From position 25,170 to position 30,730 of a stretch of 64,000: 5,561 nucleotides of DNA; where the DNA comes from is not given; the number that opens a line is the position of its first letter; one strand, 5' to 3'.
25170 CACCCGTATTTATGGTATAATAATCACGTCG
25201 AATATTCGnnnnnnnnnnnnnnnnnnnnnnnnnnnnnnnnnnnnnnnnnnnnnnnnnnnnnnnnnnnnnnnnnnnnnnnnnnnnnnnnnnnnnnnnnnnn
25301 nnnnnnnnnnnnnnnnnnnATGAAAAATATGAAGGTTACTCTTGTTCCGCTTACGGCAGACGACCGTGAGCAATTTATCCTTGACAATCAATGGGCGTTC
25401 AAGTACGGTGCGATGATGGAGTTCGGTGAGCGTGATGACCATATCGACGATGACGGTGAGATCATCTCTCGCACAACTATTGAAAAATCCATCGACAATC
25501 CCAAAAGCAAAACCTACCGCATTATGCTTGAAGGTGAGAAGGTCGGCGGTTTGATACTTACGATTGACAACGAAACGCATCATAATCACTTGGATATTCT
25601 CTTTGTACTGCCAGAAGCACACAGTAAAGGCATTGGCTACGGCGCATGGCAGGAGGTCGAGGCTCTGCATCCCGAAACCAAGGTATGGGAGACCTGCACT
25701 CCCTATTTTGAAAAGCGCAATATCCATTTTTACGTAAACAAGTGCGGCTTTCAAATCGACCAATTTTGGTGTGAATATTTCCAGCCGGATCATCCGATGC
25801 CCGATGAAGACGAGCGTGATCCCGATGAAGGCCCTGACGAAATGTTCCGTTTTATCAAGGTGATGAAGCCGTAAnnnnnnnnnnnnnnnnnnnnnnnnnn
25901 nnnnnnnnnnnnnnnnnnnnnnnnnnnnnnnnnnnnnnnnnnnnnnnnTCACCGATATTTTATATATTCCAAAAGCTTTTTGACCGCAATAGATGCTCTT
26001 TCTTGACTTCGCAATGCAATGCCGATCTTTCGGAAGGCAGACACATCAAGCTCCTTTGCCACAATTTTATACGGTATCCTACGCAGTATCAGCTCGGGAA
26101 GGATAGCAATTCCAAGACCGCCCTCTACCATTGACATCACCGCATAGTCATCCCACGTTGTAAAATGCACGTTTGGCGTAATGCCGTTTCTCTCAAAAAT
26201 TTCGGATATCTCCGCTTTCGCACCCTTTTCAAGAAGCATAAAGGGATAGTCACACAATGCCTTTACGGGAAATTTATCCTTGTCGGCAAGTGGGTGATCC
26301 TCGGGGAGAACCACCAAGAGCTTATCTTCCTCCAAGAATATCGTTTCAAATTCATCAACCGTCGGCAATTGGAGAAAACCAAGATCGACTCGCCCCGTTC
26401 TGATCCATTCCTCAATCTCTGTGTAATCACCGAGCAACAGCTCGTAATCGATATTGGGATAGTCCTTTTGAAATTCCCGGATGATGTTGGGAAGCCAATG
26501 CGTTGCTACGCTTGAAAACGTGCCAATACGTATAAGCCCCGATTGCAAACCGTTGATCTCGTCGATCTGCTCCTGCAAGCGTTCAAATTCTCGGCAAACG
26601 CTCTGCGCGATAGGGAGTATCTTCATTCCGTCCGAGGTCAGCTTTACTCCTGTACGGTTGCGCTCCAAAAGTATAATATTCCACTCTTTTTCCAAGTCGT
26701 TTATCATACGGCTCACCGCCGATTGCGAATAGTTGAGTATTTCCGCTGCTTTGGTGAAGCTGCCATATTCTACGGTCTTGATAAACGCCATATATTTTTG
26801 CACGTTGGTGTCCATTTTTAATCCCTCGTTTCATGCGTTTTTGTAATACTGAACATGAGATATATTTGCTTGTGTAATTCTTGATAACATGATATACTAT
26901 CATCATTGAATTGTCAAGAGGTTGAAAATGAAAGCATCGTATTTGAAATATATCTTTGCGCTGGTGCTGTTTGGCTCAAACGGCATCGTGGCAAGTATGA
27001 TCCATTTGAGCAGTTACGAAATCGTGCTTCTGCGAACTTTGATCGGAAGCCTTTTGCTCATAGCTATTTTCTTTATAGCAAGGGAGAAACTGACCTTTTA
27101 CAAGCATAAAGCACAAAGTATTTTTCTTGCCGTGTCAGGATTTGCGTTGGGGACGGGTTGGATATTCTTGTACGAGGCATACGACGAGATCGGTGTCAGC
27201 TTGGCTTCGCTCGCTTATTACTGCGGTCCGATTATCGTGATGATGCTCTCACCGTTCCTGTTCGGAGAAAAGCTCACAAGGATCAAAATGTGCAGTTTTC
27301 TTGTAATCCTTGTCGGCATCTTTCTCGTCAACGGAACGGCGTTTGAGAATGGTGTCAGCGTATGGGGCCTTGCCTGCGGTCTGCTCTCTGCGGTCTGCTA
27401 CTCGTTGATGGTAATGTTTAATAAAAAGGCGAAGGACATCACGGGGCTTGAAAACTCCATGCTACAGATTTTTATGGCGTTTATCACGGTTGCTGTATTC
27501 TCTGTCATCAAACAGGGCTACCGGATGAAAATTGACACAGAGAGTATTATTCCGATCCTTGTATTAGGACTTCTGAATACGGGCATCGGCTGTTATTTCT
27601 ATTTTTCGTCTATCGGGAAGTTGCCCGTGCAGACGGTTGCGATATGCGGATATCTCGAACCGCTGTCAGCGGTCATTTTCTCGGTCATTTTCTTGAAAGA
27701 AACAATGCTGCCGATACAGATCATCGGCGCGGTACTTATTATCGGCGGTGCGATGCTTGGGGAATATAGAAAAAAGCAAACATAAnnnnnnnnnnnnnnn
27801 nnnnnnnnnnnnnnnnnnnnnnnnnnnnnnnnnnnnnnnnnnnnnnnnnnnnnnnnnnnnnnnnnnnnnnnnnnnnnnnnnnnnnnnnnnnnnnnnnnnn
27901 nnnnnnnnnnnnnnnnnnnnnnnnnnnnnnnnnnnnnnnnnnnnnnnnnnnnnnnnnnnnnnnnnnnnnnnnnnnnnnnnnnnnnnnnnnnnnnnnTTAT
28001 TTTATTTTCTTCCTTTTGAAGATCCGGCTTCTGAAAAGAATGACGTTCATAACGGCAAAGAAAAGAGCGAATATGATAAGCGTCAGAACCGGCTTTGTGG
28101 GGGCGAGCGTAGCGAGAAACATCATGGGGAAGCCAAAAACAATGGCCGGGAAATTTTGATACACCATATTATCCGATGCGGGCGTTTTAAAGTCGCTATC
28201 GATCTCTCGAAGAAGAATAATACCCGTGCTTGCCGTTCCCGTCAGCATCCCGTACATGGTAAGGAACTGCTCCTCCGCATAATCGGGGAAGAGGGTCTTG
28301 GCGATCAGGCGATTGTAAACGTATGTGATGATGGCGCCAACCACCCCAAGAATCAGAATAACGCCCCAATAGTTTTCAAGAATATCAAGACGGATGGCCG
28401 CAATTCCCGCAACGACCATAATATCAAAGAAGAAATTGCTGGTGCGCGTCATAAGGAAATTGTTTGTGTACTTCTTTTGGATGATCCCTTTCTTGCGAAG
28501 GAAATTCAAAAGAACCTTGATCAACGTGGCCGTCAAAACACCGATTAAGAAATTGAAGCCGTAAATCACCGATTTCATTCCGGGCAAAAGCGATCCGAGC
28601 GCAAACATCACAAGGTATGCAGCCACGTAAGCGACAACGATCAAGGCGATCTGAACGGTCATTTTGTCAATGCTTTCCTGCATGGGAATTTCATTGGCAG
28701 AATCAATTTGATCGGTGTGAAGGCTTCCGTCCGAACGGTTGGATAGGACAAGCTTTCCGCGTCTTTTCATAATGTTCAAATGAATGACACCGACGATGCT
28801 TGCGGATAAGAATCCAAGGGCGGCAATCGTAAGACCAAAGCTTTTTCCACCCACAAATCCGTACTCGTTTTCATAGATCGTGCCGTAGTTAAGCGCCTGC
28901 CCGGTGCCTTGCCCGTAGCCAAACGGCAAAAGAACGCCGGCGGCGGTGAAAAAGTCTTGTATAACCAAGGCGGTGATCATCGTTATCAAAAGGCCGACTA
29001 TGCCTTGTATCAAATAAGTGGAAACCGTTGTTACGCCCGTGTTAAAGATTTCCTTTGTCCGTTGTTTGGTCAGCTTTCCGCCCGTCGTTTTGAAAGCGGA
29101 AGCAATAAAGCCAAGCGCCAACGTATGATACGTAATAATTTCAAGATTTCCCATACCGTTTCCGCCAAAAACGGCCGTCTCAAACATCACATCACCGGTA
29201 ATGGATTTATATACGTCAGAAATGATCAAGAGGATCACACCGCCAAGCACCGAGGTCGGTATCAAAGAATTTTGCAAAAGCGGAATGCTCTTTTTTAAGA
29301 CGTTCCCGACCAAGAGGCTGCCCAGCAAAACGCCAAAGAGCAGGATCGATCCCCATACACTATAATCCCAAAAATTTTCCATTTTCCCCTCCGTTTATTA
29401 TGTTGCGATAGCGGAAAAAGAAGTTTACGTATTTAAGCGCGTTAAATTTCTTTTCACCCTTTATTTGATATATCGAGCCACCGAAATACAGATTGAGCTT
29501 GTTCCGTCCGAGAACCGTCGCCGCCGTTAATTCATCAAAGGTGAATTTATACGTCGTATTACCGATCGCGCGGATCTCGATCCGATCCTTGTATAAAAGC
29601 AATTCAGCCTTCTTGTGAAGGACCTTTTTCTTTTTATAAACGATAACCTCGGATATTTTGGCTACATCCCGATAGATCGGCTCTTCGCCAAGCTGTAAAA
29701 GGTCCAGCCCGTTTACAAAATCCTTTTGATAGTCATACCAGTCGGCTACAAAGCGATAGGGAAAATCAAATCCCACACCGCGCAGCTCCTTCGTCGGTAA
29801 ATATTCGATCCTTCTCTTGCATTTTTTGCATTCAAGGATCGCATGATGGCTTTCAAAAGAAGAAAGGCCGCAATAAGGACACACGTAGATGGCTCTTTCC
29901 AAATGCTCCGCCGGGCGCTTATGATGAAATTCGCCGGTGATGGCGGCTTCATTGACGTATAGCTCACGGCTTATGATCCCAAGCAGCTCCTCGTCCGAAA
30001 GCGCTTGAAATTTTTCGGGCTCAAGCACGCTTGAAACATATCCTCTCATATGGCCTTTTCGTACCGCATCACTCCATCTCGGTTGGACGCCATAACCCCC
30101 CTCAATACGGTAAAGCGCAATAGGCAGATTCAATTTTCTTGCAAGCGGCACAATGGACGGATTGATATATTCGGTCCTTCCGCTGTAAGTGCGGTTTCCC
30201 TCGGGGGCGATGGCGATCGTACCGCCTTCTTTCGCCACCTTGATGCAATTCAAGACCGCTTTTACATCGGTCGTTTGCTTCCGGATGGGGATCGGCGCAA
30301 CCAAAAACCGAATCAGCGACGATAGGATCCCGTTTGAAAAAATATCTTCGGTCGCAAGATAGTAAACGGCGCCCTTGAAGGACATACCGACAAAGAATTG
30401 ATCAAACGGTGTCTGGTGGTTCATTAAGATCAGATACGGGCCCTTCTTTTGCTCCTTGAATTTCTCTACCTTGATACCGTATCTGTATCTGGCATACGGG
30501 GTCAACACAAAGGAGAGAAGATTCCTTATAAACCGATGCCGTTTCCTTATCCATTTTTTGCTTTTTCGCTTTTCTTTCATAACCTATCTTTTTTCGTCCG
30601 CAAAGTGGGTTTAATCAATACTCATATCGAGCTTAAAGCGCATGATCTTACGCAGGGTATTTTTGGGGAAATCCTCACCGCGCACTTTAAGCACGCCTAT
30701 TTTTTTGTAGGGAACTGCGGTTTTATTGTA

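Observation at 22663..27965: Integrase-less, lower-GC cargo island at tRNA-Pro, bounded and subdivided by copies of the tRNA 3' end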

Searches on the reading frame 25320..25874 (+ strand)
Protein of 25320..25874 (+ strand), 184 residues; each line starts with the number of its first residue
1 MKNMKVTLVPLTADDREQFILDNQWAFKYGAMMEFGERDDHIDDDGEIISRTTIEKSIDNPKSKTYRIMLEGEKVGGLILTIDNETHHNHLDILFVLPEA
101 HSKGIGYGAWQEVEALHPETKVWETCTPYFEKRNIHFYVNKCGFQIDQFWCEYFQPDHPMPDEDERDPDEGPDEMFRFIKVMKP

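Call 7: search_protein_families(library=pfam, proteins=[window:25320-25874:+], max_evalue=0.01)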
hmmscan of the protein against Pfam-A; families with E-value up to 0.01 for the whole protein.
window:25320-25874:+ (184 aa): 3 families
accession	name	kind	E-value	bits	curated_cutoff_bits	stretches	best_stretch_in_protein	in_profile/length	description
PF00583.31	Acetyltransf_1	-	1e-08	35.9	20.7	1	57-144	24-116/116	Acetyltransferase (GNAT) family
PF13508.13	Acetyltransf_7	-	1.2e-05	26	27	1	68-145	8-83/84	Acetyltransferase (GNAT) domain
PF13673.13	Acetyltransf_10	-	6.3e-05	23.4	23.6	1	47-115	15-78/128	Acetyltransferase (GNAT) domain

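Call 19: find_encoding_contigs(protein=window:25320-25874:+, flank=10000, max_places=10)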
Protein window:25320-25874:+ (184 aa): no gene with exactly this product is on record in the collection.

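Call 21: find_homologous_proteins(query=window:25320-25874:+, max_evalue=1e-20)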
Query window:25320-25874:+ (184 aa): 7895 proteins with E <= 1e-20 among 8000 candidates; the best 120 are listed.
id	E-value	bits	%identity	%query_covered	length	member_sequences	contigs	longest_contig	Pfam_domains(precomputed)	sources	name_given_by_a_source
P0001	7.7e-121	419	96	100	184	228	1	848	PF13508.14,PF00583.32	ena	-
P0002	5.0e-117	407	94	100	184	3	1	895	PF13508.14,PF00583.32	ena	-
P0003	5.9e-117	407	93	100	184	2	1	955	PF13508.14,PF00583.32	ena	-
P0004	1.3e-116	405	93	100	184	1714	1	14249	PF13508.14,PF00583.32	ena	-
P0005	1.6e-116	405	91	100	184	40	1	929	PF00583.32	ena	-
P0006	5.8e-116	403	92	100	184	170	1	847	PF13508.14,PF00583.32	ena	-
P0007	1.9e-115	402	91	100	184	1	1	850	PF00583.32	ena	-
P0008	2.2e-115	401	93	100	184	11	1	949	PF13508.14,PF00583.32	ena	-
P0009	2.4e-115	401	92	100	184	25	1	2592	PF13508.14,PF00583.32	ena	-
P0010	5.5e-115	400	91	99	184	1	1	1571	PF13508.14,PF00583.32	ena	-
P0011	6.3e-115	400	92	100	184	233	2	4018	PF00583.32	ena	-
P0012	7.9e-115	400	92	100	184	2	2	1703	PF00583.32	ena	-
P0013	5.8e-113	393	89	100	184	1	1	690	PF13508.14,PF00583.32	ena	-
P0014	6.4e-113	393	90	100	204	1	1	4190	PF13508.14,PF00583.32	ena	-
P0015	7.4e-113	393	89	100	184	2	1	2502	PF13508.14,PF00583.32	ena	-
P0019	3.4e-112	391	88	100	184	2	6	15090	PF00583.32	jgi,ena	-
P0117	1.8e-103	363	83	99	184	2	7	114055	PF13508.14,PF00583.32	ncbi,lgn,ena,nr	ncbi:MAG: GNAT family N-acetyltransferase [Clostridia bacterium]|nr:GNAT family N-acetyltransferase 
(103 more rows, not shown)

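Call 22: find_encoding_contigs(protein=P0004, flank=10000, max_places=6)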
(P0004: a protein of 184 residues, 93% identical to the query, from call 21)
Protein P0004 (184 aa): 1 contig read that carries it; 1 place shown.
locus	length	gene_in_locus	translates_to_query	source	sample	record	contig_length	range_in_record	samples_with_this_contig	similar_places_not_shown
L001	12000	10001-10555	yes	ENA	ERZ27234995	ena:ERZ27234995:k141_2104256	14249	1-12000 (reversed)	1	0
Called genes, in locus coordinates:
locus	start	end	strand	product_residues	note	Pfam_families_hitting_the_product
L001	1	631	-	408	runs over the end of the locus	PF00365:PFK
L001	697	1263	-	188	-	PF02777:Sod_Fe_C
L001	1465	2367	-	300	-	PF01430:HSP33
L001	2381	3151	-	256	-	PF01209:Ubie_methyltran (weak), PF13489:Methyltransf_23, PF02353:CMAS (weak), PF05401:NodS, PF13847:Methyltransf_31, PF08241:Methyltransf_11, PF08242:Methyltransf_12, PF13649:Methyltransf_25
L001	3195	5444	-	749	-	PF00270:DEAD, PF04851:ResIII (weak), PF00271:Helicase_C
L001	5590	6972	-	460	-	PF10923:BrxC_BrxD, PF13191:AAA_16 (faint)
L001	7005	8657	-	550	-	PF13208:TerB_N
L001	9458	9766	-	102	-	PF12650:DUF3784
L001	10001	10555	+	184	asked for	PF00583:Acetyltransf_1, PF13508:Acetyltransf_7 (weak)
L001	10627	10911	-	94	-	-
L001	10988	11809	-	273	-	PF04607:RelA_SpoT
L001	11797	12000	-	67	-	?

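Call 23: find_encoding_contigs(protein=P0117, flank=10000, max_places=7)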
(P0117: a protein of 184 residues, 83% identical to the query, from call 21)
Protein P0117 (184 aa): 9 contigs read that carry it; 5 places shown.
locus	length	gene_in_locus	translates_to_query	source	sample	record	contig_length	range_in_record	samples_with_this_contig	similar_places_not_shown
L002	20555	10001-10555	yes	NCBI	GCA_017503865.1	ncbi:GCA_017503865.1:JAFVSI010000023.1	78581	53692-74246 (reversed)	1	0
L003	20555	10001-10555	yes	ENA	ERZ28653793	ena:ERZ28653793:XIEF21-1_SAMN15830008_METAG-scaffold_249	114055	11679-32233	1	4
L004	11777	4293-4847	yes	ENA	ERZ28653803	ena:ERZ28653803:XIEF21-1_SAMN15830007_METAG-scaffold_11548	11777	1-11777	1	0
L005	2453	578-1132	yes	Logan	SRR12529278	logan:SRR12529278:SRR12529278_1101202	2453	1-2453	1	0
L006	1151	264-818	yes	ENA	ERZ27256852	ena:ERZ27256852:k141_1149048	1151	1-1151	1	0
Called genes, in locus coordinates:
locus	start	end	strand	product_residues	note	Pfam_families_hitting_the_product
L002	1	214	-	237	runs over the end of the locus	PF01746:tRNA_m1G_MT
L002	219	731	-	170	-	PF01782:RimM, PF05239:PRC, PF24986:PRC_RimM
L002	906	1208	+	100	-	PF02699:YajC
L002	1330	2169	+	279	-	PF16254:DUF4910 (weak), PF04389:Peptidase_M28, PF01546:Peptidase_M20 (weak)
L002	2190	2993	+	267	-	PF01663:Phosphodiest (faint)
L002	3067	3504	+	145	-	-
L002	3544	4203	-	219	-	-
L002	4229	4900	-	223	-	PF00215:OMPdecase (faint), PF00834:Ribul_P_3_epim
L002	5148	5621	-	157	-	PF02542:YgbB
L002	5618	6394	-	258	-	PF01128:IspD, PF12804:NTP_transf_3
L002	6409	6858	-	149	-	PF02502:LacAB_rpiB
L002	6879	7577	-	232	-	PF00814:TsaD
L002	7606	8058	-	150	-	PF02367:TsaE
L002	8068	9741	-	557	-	PF01268:FTHFS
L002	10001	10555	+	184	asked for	PF00583:Acetyltransf_1, PF13508:Acetyltransf_7 (weak)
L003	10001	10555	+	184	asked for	PF00583:Acetyltransf_1, PF13508:Acetyltransf_7 (weak)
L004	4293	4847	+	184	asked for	PF00583:Acetyltransf_1, PF13508:Acetyltransf_7 (weak)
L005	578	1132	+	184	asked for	PF00583:Acetyltransf_1, PF13508:Acetyltransf_7 (weak)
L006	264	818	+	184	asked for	PF00583:Acetyltransf_1, PF13508:Acetyltransf_7 (weak)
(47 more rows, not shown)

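Call 24: find_encoding_contigs(protein=P0019, flank=10000, max_places=6)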
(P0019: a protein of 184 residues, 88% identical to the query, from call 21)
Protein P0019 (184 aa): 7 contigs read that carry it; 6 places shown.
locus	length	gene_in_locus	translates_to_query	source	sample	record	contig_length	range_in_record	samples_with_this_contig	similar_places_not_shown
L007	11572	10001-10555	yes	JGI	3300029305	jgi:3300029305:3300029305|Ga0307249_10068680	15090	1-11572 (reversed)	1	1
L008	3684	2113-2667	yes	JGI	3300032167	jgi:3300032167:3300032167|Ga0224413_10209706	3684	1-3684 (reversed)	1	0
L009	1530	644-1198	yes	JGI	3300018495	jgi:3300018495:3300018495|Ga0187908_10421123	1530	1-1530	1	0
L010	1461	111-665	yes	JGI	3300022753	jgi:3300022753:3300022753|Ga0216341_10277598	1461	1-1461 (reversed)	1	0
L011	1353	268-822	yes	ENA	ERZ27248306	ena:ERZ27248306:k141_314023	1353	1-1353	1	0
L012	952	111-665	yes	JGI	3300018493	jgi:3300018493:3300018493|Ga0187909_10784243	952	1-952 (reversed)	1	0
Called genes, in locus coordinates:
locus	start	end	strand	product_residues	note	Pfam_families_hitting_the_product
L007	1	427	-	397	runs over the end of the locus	PF01996:F420_ligase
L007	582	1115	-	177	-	PF03073:TspO_MBR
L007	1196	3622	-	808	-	PF00912:Transgly, PF00905:Transpeptidase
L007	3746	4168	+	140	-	-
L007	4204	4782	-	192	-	-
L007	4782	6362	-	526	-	-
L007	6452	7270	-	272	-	PF12801:Fer4_5 (weak), PF13237:Fer4_10, PF12838:Fer4_7 (weak), PF13187:Fer4_9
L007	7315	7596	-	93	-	-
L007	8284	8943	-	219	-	PF01569:PAP2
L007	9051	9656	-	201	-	PF01381:HTH_3, PF12844:HTH_19, PF13443:HTH_26, PF13560:HTH_31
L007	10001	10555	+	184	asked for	PF00583:Acetyltransf_1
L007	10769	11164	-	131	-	-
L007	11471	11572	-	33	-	?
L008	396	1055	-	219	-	PF01569:PAP2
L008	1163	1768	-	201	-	PF01381:HTH_3, PF12844:HTH_19, PF13443:HTH_26, PF13560:HTH_31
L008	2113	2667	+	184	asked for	PF00583:Acetyltransf_1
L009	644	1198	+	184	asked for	PF00583:Acetyltransf_1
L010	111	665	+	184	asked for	PF00583:Acetyltransf_1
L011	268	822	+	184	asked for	PF00583:Acetyltransf_1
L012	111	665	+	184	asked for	PF00583:Acetyltransf_1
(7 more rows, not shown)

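Call 74: search_protein_families(library=ncbifam, proteins=[window:25320-25874:+], max_evalue=0.001)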
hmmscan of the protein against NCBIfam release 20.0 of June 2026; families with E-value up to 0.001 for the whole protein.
window:25320-25874:+ (184 aa): 0 families

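Call 75: search_solved_structures(query=window:25320-25874:+, max_evalue=0.01)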
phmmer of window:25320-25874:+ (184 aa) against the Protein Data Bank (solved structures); distinct sequences matched with E-value up to 0.01: 1.
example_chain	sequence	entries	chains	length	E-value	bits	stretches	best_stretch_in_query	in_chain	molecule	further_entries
7on6_A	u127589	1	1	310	0.00018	24.7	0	106-133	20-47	SAKe6AE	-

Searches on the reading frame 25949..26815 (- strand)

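Call 7: search_protein_families(library=pfam, proteins=[window:25949-26815:-], max_evalue=0.01)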
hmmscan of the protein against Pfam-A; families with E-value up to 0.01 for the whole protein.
window:25949-26815:- (288 aa): 2 families
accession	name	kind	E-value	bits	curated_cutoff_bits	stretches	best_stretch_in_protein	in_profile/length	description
PF03466.25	LysR_substrate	-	7.2e-41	140.3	28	1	89-286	2-205/209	LysR substrate binding domain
PF00126.33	HTH_1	-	1.5e-17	63.7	26.6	1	9-63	5-59/60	Bacterial regulatory helix-turn-helix protein, lysR family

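Call 74: search_protein_families(library=ncbifam, proteins=[window:25949-26815:-], max_evalue=0.001)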
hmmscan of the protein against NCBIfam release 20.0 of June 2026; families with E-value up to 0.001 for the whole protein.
window:25949-26815:- (288 aa): 53 families (the best 25 are shown)
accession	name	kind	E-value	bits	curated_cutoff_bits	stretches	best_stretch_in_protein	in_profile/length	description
NF047520.1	trans_act_CidR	equivalog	7.8e-50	169.7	415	1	5-286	3-289/292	cidABC operon transcriptional activator CidR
NF053705.1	TransRegGltCGpos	equivalog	1.3e-44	152.7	350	1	10-286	8-290/300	glutamate biosynthesis transcriptional regulator GltC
NF040786.1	LysR_Sec_metab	equivalog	4.2e-43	147.5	250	1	4-286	2-295/298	selenium metabolism-associated LysR family transcriptional regulator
NF045775.1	acetoin_reg_AlsR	exception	4.8e-37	128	430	1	10-286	8-289/290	acetoin biosynthesis transcriptional regulator AlsR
NF008722.0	PRK11716.1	equivalog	1.7e-34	119.2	246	1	5-285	3-290/293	HTH-type transcriptional activator IlvY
TIGR03339.1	phn_lysR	subfamily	4.6e-33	114.7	341.1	1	10-241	4-235/279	aminoethylphosphonate catabolism associated LysR family transcriptional regulator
NF009327.0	PRK12684.1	subfamily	2.7e-31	108.9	402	1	19-242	18-246/313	CysB family HTH-type transcriptional regulator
NF008416.0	PRK11242.1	equivalog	1.1e-30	107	277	1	11-281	9-283/300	transcriptional regulator CynR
NF052633.1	LysR_TF_PsrA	exception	7.4e-30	103.9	540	1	5-266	7-273/297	L-proline-binding transcription factor PsrA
NF007385.0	PRK09906.1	equivalog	4.9e-29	101.4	356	1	11-285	9-287/296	DNA-binding transcriptional regulator HcaR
NF009326.0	PRK12681.1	equivalog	4.2e-28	98.7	436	1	20-243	19-247/324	HTH-type transcriptional regulator CysB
NF008239.0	PRK11013.1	equivalog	5.7e-27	94.6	288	1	11-242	12-246/309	LysR family transcriptional regulator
NF009324.0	PRK12679.1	equivalog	9.5e-27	93.9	491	1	20-241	19-245/316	HTH-type transcriptional regulator Cbl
NF008361.0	PRK11151.1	equivalog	6.7e-26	91.2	329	1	7-245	5-246/305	DNA-binding transcriptional regulator OxyR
TIGR02424.1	TF_pcaQ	equivalog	1.5e-25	89.7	303.8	1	9-199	9-202/300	pca operon transcription factor PcaQ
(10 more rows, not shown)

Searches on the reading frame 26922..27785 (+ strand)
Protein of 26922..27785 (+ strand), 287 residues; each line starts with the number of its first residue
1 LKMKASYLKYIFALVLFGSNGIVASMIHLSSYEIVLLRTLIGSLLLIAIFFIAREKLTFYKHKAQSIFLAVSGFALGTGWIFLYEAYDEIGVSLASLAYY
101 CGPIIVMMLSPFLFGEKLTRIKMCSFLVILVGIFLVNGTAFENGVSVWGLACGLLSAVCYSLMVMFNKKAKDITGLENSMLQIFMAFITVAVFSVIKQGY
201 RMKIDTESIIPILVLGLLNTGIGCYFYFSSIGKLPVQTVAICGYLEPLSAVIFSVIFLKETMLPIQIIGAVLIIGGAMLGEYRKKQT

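Call 7: search_protein_families(library=pfam, proteins=[window:26922-27785:+], max_evalue=0.01)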
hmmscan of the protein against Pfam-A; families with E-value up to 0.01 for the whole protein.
window:26922-27785:+ (287 aa): 2 families
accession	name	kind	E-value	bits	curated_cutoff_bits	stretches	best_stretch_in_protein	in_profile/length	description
PF00892.27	EamA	-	1.3e-39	136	28.2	2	148-279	2-132/135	EamA-like transporter family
PF03151.22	TPT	-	2.5e-09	37.4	30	2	179-279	35-134/291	Triose-phosphate Transporter family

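Call 74: search_protein_families(library=ncbifam, proteins=[window:26922-27785:+], max_evalue=0.001)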
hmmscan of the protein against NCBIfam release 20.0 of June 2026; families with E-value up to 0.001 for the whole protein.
window:26922-27785:+ (287 aa): 8 families
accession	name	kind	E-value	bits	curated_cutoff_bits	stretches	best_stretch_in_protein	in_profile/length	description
TIGR00950.1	2A78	equivalog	5.4e-27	94.8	230.2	1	26-277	10-263/264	carboxylate/amino acid/amine transporter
NF007823.0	PRK10532.1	equivalog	1.6e-11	43.8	354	1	30-278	39-277/295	threonine/homoserine exporter RhtA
NF050091.1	ArAmAcExpYddG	equivalog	8.7e-11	41.9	300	1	36-280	37-282/285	aromatic amino acid exporter YddG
NF008523.0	PRK11453.1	equivalog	1.8e-09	37.6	472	1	12-278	11-283/299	O-acetylserine/cysteine exporter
NF008432.0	PRK11272.1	equivalog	2.6e-07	30.1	270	1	34-279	41-284/294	drug/metabolite exporter YedA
TIGR03340.1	phn_DUF6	hypoth_equivalog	4.9e-07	29.7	288.15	1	15-278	11-279/281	phosphonate utilization associated putative membrane protein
NF011959.0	PRK15430.1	equivalog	9.8e-07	28.3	540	1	22-149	22-156/296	EamA family transporter RarD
TIGR00688.1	rarD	equivalog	3.5e-05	23.4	130.15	1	13-255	10-253/256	EamA family transporter RarD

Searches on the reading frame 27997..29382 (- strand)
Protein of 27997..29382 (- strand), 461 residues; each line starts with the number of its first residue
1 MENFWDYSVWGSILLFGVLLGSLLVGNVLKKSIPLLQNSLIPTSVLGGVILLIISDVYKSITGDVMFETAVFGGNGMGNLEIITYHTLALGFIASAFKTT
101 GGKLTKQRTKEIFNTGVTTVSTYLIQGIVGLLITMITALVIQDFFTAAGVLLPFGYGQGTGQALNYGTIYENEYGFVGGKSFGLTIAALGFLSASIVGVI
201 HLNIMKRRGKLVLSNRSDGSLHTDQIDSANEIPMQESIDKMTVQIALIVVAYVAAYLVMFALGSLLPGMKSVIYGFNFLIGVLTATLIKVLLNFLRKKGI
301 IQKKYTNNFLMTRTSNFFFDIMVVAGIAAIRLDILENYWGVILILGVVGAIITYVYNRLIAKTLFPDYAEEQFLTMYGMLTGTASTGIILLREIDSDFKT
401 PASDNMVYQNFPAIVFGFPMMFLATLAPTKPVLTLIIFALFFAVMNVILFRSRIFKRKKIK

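Call 7: search_protein_families(library=pfam, proteins=[window:27997-29382:-], max_evalue=0.01)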
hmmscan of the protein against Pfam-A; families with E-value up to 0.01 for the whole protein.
window:27997-29382:- (461 aa): 1 family
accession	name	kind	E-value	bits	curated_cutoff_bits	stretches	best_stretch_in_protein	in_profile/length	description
PF03616.19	Glt_symporter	-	5.3e-05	22.5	26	1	22-360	15-326/368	Sodium/glutamate symporter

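Call 13: find_encoding_contigs(protein=window:27997-29382:-, flank=10000, max_places=10)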
Protein window:27997-29382:- (461 aa): no gene with exactly this product is on record in the collection.

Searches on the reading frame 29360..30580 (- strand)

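Call 7: search_protein_families(library=pfam, proteins=[window:29360-30580:-], max_evalue=0.01)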
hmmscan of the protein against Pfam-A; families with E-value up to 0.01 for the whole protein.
window:29360-30580:- (406 aa): 1 family
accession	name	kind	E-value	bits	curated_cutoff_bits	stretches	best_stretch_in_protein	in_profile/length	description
PF01553.26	Acyltransferase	-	5.4e-12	46.1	23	1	44-154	11-126/132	Acyltransferase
